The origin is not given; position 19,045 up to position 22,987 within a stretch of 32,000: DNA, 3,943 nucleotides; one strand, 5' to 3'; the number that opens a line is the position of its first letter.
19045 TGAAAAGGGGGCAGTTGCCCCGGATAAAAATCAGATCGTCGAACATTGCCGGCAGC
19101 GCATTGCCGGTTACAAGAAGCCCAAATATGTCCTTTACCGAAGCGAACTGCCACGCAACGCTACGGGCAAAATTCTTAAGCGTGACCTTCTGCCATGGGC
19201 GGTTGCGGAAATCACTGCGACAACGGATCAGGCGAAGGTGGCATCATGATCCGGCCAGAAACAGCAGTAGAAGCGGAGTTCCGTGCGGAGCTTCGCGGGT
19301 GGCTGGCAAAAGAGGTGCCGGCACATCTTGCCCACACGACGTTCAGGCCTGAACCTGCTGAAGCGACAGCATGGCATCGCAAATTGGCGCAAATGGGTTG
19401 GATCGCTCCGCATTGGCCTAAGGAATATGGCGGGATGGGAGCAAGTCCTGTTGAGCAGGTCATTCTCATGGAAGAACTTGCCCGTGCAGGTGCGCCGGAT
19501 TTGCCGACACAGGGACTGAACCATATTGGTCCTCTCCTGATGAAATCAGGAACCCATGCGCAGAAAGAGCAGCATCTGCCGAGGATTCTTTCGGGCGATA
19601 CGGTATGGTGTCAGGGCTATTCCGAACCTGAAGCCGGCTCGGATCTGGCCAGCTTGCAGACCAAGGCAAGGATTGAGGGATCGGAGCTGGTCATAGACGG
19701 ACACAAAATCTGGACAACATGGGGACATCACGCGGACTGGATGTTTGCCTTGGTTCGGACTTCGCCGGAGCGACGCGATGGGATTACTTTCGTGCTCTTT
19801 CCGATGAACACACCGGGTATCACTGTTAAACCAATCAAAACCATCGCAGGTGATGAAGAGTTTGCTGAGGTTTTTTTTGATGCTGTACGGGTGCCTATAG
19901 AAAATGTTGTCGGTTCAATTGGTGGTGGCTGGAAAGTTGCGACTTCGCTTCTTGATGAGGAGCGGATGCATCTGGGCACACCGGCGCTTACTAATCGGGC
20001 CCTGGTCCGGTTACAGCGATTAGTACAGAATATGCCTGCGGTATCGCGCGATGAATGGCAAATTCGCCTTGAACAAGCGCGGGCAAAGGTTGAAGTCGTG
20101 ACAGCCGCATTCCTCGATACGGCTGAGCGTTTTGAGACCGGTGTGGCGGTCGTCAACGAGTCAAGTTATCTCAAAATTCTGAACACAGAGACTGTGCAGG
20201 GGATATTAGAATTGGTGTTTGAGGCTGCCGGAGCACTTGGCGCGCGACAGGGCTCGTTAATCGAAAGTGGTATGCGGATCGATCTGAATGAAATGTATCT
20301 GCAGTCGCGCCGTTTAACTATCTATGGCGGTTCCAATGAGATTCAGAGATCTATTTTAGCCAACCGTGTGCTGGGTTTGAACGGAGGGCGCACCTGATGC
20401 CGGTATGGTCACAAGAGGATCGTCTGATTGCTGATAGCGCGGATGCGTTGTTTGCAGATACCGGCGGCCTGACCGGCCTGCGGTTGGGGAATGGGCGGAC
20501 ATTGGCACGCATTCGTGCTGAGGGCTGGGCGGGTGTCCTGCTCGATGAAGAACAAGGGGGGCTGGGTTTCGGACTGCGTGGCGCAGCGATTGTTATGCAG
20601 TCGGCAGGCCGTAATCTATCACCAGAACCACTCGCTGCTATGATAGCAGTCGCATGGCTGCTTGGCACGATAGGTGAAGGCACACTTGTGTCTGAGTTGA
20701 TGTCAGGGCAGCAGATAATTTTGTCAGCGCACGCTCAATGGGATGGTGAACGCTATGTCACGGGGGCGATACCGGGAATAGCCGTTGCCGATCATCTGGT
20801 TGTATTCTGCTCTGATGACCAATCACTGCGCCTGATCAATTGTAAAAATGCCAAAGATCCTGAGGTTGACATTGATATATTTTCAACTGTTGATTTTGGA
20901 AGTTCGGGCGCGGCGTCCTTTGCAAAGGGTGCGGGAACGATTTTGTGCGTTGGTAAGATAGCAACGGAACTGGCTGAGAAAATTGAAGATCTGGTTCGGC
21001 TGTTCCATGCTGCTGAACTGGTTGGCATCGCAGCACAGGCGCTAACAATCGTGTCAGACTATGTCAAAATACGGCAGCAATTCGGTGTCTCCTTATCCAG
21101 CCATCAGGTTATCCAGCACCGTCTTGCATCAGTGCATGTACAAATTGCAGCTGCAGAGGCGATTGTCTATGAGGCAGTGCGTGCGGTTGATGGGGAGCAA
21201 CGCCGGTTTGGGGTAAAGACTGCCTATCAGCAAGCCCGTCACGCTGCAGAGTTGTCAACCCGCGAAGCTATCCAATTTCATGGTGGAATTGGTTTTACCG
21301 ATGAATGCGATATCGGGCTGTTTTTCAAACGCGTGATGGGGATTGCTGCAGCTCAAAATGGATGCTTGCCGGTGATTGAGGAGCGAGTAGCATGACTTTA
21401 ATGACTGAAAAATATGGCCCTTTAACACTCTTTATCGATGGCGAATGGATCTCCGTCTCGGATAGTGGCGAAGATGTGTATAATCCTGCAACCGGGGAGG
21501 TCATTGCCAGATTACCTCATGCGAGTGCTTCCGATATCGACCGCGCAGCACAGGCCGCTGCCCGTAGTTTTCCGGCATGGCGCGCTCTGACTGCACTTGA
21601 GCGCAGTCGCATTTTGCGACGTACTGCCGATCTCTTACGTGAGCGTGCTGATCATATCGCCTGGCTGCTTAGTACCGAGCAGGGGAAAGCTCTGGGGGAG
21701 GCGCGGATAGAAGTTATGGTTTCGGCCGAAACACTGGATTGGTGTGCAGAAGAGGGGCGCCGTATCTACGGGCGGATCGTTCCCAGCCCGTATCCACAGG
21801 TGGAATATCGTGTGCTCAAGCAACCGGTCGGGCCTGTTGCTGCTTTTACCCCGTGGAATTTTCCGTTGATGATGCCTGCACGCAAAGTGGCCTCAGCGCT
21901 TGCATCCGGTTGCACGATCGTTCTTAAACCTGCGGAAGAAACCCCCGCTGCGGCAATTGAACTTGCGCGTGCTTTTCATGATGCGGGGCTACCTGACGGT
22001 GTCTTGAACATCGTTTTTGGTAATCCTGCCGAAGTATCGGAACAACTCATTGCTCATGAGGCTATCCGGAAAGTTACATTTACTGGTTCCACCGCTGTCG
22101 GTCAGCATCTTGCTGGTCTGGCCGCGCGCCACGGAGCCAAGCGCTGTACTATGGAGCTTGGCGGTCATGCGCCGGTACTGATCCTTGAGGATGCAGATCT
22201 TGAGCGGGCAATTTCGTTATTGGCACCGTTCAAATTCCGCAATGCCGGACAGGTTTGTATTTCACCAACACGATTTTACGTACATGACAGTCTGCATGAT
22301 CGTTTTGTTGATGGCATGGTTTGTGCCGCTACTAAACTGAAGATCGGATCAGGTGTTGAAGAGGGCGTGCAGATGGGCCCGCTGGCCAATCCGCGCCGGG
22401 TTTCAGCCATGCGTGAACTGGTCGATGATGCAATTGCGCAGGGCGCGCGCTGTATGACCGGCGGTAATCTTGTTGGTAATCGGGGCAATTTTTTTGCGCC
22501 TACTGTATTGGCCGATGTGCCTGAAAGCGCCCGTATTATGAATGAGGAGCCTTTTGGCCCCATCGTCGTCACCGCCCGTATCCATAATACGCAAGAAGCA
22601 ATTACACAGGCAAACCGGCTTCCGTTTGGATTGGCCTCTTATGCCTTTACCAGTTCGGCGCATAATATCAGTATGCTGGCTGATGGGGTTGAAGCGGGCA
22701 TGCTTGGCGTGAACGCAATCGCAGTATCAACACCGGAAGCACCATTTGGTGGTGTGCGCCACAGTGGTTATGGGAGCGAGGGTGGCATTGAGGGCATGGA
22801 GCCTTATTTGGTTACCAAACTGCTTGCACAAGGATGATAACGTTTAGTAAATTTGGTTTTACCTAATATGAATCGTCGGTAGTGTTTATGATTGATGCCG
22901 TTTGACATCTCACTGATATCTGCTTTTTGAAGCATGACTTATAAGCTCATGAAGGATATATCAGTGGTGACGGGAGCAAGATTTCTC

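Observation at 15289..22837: Seven-gene operon resembling aldolytic acyl side-chain cleavage, physically attached to a furoyl-CoA-type pathway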

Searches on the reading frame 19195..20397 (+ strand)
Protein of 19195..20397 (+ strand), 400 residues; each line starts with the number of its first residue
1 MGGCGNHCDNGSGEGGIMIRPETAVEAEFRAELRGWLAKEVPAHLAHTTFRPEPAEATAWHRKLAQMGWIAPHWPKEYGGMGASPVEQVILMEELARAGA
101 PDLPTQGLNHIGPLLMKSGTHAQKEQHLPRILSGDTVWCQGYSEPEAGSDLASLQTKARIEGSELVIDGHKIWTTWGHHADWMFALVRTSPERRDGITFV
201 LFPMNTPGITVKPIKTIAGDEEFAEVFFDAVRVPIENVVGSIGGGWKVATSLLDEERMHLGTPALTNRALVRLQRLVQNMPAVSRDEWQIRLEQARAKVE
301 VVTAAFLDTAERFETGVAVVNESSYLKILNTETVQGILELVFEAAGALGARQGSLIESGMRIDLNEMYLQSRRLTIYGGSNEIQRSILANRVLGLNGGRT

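Call 3: search_protein_families(library=pfam, proteins=[window:19195-20397:+])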
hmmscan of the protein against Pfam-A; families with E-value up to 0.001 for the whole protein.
window:19195-20397:+ (400 aa): 3 families
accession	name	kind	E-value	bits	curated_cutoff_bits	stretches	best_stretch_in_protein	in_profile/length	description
PF02771.21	Acyl-CoA_dh_N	-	6.6e-22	78.5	22.9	1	26-135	4-113/113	Acyl-CoA dehydrogenase, N-terminal domain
PF02770.24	Acyl-CoA_dh_M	-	7.7e-19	68.1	33.3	1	139-231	1-97/97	Acyl-CoA dehydrogenase, middle domain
PF00441.29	Acyl-CoA_dh_1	-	1.3e-15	58.3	22.4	1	243-393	1-150/150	Acyl-CoA dehydrogenase, C-terminal domain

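Call 6: search_protein_families(library=ncbifam, proteins=[window:19195-20397:+])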
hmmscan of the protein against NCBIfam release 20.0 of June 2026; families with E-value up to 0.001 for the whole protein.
window:19195-20397:+ (400 aa): 19 families
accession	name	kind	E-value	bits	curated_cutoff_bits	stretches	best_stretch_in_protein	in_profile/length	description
TIGR03204.1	pimC_large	equivalog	9.2e-77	258.5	623.85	1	26-395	8-395/395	pimeloyl-CoA dehydrogenase large subunit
NF042972.1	AcrlCoAredClosAcrC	equivalog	5e-37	127.5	640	1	61-393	42-377/378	acryloyl-CoA reductase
NF043006.1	CyhCrbnylCoADH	equivalog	2.3e-29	102.6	650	1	65-392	45-375/380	cyclohexane-1-carbonyl-CoA dehydrogenase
NF045652.1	ProlPCPDhRedW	equivalog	2.8e-26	92.2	650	1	61-395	37-375/376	L-prolyl-[peptidyl-carrier protein] dehydrogenase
NF045552.1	GlutCoADH_Des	equivalog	2.6e-23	82.8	470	1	62-260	44-247/387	glutaryl-CoA dehydrogenase Acd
NF008997.0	PRK12341.1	equivalog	3.1e-23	82.4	537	1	59-384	41-368/382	acyl-CoA dehydrogenase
NF058590.1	AcCoDHFadEBacil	equivalog_domain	3.1e-23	82.2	600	1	58-265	56-265/586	acyl-CoA dehydrogenase FadE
NF042439.1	SulpropCoADesulf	equivalog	6.5e-22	77.8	600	1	59-395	26-373/379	3-sulfinopropanoyl-CoA desulfinase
NF002885.1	PRK03354.1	equivalog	2.9e-21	75.9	540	1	59-262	41-244/378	crotonobetainyl-CoA dehydrogenase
NF053553.1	prodigi_MBC_PigA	equivalog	4.4e-21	75.4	500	1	38-394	20-380/381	prodigiosin MBC biosynthesis dehydrogenase PigA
TIGR03207.1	cyc_hxne_CoA_dh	equivalog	1.3e-20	73.4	575.35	1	62-261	39-242/372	cyclohexanecarboxyl-CoA dehydrogenase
TIGR03203.1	pimD_small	equivalog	5.8e-20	71.7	652.7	1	60-264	42-247/378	pimeloyl-CoA dehydrogenase small subunit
NF007000.1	PRK09463.1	subfamily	4.4e-15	55.1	600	1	64-257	82-297/726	acyl-CoA dehydrogenase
NF009586.0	PRK13026.1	subfamily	5.4e-12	44.8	608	1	71-257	124-332/777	acyl-CoA dehydrogenase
NF052270.1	Staph_DH_FadE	equivalog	2.8e-10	39.5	600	1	106-216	110-217/400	acyl-CoA dehydrogenase FadE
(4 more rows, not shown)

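Call 38: search_solved_structures(query=window:19246-20397:+, max_evalue=1e-10)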
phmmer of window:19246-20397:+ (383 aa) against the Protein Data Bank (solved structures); distinct sequences matched with E-value up to 1e-10: 74 (the best 60 are shown).
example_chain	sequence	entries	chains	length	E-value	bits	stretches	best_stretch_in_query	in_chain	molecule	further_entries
6wy9_A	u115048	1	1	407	2.5e-55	191.3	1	5-379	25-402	Acyl-CoA dehydrogenase domain protein Tcur3483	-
6wy8_B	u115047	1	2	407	3.3e-55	190.9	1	5-379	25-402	Acyl-CoA dehydrogenase domain protein Tcur3483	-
4x28_A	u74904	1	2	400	8.6e-55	189.6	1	8-378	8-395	Acyl-CoA dehydrogenase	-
8hk0_A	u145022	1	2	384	6e-33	117.7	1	9-269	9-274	Acyl-CoA dehydrogenase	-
3pfd_A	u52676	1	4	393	8e-32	114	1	13-375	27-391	Acyl-CoA dehydrogenase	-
5idu_A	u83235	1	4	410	6.7e-31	110.9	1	26-376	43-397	Acyl-CoA dehydrogenase domain protein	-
2pg0_A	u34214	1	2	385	3.1e-30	108.7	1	11-374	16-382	Acyl-CoA dehydrogenase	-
1ukw_A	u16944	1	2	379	1.1e-29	106.9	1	39-376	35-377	acyl-CoA dehydrogenase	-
1jqi_A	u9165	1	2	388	1.5e-29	106.5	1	39-376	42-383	short chain acyl-CoA dehydrogenase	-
8i4p_A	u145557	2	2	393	1.6e-29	106.4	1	22-248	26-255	Acyl-CoA dehydrogenase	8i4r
7w0j_A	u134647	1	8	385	1.7e-29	106.3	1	22-248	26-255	Acyl-CoA dehydrogenase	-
4u83_A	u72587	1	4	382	3.5e-29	105.3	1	45-373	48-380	Acyl-CoA dehydrogenase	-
5jsc_A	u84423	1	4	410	8e-29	104.1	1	22-376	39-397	Putative acyl-CoA dehydrogenase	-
7y0a_A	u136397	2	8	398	2.2e-28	102.6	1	42-376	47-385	Short-chain specific acyl-CoA dehydrogenase, mitochondrial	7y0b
8sgs_A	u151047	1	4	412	2.6e-28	102.4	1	42-376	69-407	Short-chain specific acyl-CoA dehydrogenase, mitochondrial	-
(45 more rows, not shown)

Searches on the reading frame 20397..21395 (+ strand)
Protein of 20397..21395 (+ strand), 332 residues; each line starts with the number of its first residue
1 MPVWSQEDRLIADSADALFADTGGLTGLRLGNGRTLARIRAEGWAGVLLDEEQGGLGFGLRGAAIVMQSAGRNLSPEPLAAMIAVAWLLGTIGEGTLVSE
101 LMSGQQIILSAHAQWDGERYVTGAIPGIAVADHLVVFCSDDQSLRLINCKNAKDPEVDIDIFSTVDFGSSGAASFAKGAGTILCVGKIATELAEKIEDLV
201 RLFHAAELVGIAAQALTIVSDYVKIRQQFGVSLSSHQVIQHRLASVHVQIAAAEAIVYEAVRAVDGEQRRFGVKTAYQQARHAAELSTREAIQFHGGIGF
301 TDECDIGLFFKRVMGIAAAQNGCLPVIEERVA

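Call 3: search_protein_families(library=pfam, proteins=[window:20397-21395:+])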
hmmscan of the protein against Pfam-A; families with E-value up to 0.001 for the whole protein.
window:20397-21395:+ (332 aa): 2 families
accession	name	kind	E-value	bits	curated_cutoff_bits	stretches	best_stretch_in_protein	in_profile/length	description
PF00441.29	Acyl-CoA_dh_1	-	1.7e-18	67.6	22.4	1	200-314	14-129/150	Acyl-CoA dehydrogenase, C-terminal domain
PF08028.16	Acyl-CoA_dh_2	-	1.8e-09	38.4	22.7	1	203-296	2-106/134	Acyl-CoA dehydrogenase, C-terminal domain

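Call 6: search_protein_families(library=ncbifam, proteins=[window:20397-21395:+])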
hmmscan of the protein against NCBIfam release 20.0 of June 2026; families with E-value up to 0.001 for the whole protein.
window:20397-21395:+ (332 aa): 14 families
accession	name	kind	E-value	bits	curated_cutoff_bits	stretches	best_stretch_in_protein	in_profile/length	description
NF050027.1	acylCoADhIpdE2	equivalog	1e-27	97.5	450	1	43-317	46-293/311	acyl-CoA dehydrogenase IpdE2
TIGR03203.1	pimD_small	equivalog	7.7e-22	77.9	652.7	1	187-317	226-359/378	pimeloyl-CoA dehydrogenase small subunit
NF042972.1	AcrlCoAredClosAcrC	equivalog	1.6e-13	50.1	640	1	193-303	234-345/378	acryloyl-CoA reductase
NF008997.0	PRK12341.1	equivalog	3e-13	49.6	537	1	199-313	240-355/382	acyl-CoA dehydrogenase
NF042439.1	SulpropCoADesulf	equivalog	1.3e-11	43.9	600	1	208-305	242-341/379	3-sulfinopropanoyl-CoA desulfinase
NF045552.1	GlutCoADH_Des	equivalog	5.3e-11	42.3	470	1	200-312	243-357/387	glutaryl-CoA dehydrogenase Acd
NF043006.1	CyhCrbnylCoADH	equivalog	4.2e-10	39.2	650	1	192-310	232-351/380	cyclohexane-1-carbonyl-CoA dehydrogenase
NF058590.1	AcCoDHFadEBacil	equivalog_domain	1.1e-09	37.4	600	1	199-283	255-346/586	acyl-CoA dehydrogenase FadE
NF002885.1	PRK03354.1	equivalog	3.6e-08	32.8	540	1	203-311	241-350/378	crotonobetainyl-CoA dehydrogenase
NF052270.1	Staph_DH_FadE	equivalog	4.4e-08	32.3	600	1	208-311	266-370/400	acyl-CoA dehydrogenase FadE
NF045652.1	ProlPCPDhRedW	equivalog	4.8e-06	25.6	650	1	207-302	246-342/376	L-prolyl-[peptidyl-carrier protein] dehydrogenase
NF007000.1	PRK09463.1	subfamily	5.5e-05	21.7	600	1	208-297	305-395/726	acyl-CoA dehydrogenase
NF053553.1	prodigi_MBC_PigA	equivalog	6.3e-05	22.3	500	1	206-306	250-351/381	prodigiosin MBC biosynthesis dehydrogenase PigA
TIGR03207.1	cyc_hxne_CoA_dh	equivalog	0.00048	19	575.35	0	205-264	242-301/372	cyclohexanecarboxyl-CoA dehydrogenase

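Call 39: search_solved_structures(query=window:20397-21395:+, max_evalue=0.00001)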
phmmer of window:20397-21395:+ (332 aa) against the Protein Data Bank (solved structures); distinct sequences matched with E-value up to 0.00001: 32.
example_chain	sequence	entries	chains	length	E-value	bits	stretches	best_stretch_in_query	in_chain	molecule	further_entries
2dvl_A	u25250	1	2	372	6.2e-14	55.1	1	200-310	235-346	Acyl-CoA dehydrogenase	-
6wy8_A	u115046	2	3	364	2e-13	53.5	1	197-311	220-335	Acyl-CoA dehydrogenase domain protein Tcur3481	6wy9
5ol2_C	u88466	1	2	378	5.3e-11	45.5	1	198-306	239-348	Acyl-CoA dehydrogenase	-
3pfd_A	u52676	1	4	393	9.4e-11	44.7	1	200-306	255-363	Acyl-CoA dehydrogenase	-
2jif_A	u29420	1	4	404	3e-10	43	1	201-312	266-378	SHORT/BRANCHED CHAIN SPECIFIC ACYL-COA DEHYDROGENASE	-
1buc_A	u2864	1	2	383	3.5e-10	42.8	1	200-308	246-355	BUTYRYL-COA DEHYDROGENASE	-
4kto_A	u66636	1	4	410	4.8e-10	42.3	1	198-310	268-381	isovaleryl-CoA dehydrogenase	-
7xp7_A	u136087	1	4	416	5.5e-10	42.1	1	199-312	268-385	Cyclohexanecarboxyl-CoA dehydrogenase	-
9w60_A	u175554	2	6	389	6.1e-10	42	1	193-306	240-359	Butyryl CoA dehydrogenase apo protein | Butyryl CoA Dehydrogenase with FAD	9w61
4l1f_A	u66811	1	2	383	1.2e-09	41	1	197-306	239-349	Acyl-CoA dehydrogenase domain protein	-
7w0j_A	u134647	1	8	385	2.4e-09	40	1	185-306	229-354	Acyl-CoA dehydrogenase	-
8i4p_A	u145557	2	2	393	2.6e-09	39.9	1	185-306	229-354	Acyl-CoA dehydrogenase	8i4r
6fah_C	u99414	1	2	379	3.2e-09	39.7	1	193-310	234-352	Caffeyl-CoA reductase-Etf complex subunit CarC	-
7y0a_A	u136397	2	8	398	1.7e-08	37.2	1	191-305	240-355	Short-chain specific acyl-CoA dehydrogenase, mitochondrial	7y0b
8sgs_A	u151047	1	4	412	1.9e-08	37.1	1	191-305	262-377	Short-chain specific acyl-CoA dehydrogenase, mitochondrial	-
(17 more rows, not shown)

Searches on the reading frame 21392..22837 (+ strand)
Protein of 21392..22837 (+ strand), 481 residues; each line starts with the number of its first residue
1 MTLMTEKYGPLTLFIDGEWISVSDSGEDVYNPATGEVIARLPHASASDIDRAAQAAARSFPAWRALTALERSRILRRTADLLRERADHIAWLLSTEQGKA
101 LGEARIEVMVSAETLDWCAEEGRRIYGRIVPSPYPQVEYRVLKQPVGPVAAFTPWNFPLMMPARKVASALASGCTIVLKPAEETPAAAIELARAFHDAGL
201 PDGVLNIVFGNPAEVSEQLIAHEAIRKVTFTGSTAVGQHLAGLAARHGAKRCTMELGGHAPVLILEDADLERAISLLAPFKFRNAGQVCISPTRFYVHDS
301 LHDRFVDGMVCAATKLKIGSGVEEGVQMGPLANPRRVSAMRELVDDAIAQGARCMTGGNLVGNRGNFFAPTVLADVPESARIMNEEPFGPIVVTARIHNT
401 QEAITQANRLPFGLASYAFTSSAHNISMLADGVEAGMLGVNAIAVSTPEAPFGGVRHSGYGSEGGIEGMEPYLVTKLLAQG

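Call 3: search_protein_families(library=pfam, proteins=[window:21392-22837:+])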
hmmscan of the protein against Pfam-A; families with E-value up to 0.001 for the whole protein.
window:21392-22837:+ (481 aa): 1 family
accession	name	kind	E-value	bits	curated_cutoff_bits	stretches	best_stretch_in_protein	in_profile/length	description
PF00171.27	Aldedh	-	1.8e-157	525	23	1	21-476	3-459/461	Aldehyde dehydrogenase family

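Call 6: search_protein_families(library=ncbifam, proteins=[window:21392-22837:+])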
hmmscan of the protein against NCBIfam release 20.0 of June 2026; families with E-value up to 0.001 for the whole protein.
window:21392-22837:+ (481 aa): 43 families (the best 25 are shown)
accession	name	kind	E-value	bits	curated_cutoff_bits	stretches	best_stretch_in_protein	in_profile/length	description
TIGR01780.1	SSADH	subfamily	1.8e-147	491.9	646.35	1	29-476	1-448/448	succinate-semialdehyde dehydrogenase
NF008415.0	PRK11241.1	equivalog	1e-133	446.5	828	1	13-478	13-478/482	NADP-dependent succinate-semialdehyde dehydrogenase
NF010000.0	PRK13473.1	subfamily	7.7e-121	404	615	1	12-476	4-468/475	aminobutyraldehyde dehydrogenase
NF045735.1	PaDhStyDPseudo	equivalog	6.4e-114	381.3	850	1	12-476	4-477/483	phenylacetaldehyde dehydrogenase StyD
TIGR01804.1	BADH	equivalog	2.6e-113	379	668.6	1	14-473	1-464/467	betaine-aldehyde dehydrogenase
TIGR02299.1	HpaE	equivalog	1.9e-111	373.1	638.35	1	12-477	2-473/488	5-carboxymethyl-2-hydroxymuconate semialdehyde dehydrogenase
NF007497.0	PRK10090.1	equivalog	1.1e-109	367.3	500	1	12-477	8-474/480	aldehyde dehydrogenase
NF009725.0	PRK13252.1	equivalog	5e-109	364.9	593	1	12-476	8-475/488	betaine-aldehyde dehydrogenase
NF042993.1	AlphKGSA_gudD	equivalog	2.9e-103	346.2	770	1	14-462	7-461/481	alpha-ketoglutaric semialdehyde dehydrogenase GucD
NF006916.0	PRK09407.1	equivalog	3.5e-103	346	521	1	27-479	36-491/526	succinic semialdehyde dehydrogenase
NF040792.1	glyc_ald_dh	equivalog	4.4e-103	345.8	760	1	13-476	3-469/488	D-glyceraldehyde dehydrogenase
NF052305.1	DioxValDhHalo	equivalog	1.8e-101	340.4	750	1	14-476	8-477/483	2,5-dioxovalerate dehydrogenase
NF040648.1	lactal_redase_Meth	equivalog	2.2e-101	340.2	650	1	13-466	1-448/463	lactaldehyde dehydrogenase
NF045736.1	PaDhStyDRhodo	equivalog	1.8e-97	326.8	800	1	12-470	4-467/479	phenylacetaldehyde dehydrogenase StyD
NF006915.0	PRK09406.1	equivalog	7.5e-96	321.7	730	1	30-472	6-448/457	NADP-dependent succinic semialdehyde dehydrogenase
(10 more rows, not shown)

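Call 41: search_solved_structures(query=window:21392-22837:+, max_evalue=1e-100)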
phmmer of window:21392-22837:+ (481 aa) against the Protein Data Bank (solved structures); distinct sequences matched with E-value up to 1e-100: 11.
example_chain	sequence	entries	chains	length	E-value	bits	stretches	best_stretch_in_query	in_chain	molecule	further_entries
9zh8_A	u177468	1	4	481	4.6e-167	559.5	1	8-477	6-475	Aldehyde dehydrogenase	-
5x5t_A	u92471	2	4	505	2e-166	557.4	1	8-477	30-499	Alpha-ketoglutaric semialdehyde dehydrogenase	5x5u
5vbf_A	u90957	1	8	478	2.7e-154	517.4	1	7-480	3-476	NAD-dependent succinate-semialdehyde dehydrogenase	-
3jz4_A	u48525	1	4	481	5.2e-125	420.8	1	14-478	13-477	Succinate-semialdehyde dehydrogenase [NADP+]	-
8s33_A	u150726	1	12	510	8.4e-124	416.9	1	12-479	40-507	Succinate-semialdehyde dehydrogenase [NAD(P)+]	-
4v6h_A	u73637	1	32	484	4.4e-120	404.6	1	14-478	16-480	Succinate-semialdehyde dehydrogenase (NADP+)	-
8of1_A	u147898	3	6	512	1.5e-115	389.7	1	16-478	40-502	Succinate-semialdehyde dehydrogenase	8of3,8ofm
3ek1_A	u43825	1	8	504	2.3e-115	389.1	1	14-479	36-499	Aldehyde dehydrogenase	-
8c54_A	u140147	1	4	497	5.6e-110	371.3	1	13-481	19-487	Succinate semialdehyde dehydrogenase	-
2w8n_A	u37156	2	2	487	2e-106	359.6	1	13-479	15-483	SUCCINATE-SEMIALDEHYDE DEHYDROGENASE, MITOCHONDRIAL | SUCCINIC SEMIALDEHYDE DEHYDROGENASE MITOCHONDRIAL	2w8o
2w8p_A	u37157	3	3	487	3.9e-105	355.3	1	13-479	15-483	SUCCINIC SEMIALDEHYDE DEHYDROGENASE MITOCHONDRIAL | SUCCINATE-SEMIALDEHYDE DEHYDROGENASE, MITOCHONDRIAL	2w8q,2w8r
